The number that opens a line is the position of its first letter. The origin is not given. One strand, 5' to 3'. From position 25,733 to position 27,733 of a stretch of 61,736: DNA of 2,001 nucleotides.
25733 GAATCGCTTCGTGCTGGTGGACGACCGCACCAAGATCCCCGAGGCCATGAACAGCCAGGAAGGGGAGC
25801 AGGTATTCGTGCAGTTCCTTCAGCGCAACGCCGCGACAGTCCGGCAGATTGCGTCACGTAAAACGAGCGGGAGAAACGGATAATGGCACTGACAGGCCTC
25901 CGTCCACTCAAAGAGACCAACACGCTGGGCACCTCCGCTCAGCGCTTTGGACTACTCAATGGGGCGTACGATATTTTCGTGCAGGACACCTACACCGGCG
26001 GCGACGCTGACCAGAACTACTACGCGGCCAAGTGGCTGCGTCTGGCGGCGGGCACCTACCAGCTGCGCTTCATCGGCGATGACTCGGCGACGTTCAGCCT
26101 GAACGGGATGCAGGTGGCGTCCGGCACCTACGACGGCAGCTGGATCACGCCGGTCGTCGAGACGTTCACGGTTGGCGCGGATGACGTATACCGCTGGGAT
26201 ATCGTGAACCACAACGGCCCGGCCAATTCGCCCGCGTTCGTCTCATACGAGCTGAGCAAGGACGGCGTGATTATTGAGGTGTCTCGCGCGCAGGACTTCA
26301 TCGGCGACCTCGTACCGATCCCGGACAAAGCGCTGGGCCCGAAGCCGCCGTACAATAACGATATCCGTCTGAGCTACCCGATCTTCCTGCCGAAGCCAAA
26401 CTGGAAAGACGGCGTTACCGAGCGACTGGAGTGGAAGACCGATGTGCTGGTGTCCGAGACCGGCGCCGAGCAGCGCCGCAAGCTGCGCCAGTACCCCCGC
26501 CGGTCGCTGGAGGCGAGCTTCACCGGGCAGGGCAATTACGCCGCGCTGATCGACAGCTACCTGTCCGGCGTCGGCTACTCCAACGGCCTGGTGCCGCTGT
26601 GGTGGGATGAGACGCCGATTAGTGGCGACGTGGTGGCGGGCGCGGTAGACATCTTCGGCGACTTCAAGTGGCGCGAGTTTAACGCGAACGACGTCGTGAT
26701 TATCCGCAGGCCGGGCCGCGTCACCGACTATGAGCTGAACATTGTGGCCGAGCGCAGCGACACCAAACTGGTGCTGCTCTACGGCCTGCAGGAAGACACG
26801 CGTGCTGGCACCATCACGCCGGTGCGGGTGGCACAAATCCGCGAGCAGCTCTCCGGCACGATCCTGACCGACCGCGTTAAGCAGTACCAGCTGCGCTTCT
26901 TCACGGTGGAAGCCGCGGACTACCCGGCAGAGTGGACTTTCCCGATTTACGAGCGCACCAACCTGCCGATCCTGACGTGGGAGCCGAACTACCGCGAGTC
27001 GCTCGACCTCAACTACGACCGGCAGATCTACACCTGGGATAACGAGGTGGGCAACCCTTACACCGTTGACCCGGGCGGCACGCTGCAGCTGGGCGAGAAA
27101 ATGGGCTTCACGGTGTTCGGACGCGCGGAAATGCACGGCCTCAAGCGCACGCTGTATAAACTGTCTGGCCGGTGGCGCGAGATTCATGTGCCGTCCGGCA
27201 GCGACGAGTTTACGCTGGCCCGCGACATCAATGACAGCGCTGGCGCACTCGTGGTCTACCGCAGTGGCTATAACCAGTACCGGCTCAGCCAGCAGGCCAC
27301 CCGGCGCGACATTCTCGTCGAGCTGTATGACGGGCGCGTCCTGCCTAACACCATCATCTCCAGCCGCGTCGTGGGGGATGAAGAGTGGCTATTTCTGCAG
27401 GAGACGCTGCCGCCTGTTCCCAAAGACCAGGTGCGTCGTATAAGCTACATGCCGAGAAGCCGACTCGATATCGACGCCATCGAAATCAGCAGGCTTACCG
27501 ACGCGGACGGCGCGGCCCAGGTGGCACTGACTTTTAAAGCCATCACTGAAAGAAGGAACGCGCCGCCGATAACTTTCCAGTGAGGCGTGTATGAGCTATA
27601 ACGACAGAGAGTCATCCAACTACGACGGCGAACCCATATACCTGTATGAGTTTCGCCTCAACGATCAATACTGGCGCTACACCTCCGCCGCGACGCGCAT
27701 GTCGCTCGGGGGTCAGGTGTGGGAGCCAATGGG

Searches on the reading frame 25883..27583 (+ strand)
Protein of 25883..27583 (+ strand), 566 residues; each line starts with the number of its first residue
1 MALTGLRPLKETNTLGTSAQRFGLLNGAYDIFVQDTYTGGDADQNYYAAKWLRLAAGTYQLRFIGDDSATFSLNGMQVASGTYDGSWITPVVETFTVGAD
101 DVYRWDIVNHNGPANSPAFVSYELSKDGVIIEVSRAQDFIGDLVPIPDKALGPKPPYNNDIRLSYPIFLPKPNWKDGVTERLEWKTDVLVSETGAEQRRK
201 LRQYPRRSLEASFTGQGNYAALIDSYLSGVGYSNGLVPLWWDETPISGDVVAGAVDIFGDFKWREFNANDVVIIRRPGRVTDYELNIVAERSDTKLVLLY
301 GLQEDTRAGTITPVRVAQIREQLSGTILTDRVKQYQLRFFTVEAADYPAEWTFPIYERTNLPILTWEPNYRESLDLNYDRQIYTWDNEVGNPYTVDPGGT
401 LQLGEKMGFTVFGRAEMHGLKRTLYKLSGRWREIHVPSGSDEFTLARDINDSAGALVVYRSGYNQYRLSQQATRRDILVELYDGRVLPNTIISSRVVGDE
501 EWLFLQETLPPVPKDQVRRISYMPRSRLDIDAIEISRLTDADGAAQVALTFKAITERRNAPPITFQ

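Call 3: search_protein_families(library=pfam, proteins=[window:25883-27583:+], max_evalue=0.01)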
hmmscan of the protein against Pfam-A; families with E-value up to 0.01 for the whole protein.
window:25883-27583:+ (566 aa): 0 families

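Call 4: search_protein_families(library=phrogs, proteins=[window:25883-27583:+], max_evalue=0.001)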
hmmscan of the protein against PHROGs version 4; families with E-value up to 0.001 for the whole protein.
window:25883-27583:+ (566 aa): 1 family
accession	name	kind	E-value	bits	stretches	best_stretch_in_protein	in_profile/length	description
phrog_1082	-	tail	7.6e-128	428.9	1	43-564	424-904/1061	tail assembly protein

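Call 38: search_solved_structures(query=window:25883-27580:+, max_evalue=0.01)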
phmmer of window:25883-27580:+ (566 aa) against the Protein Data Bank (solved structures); distinct sequences matched with E-value up to 0.01: 2.
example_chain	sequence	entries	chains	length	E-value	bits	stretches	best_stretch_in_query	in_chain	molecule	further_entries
8vjh_B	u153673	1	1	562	1.1e-171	575.1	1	1-564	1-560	Distal tail protein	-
8rk3_U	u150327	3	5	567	7e-42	146.6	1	171-555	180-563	Virion structural protein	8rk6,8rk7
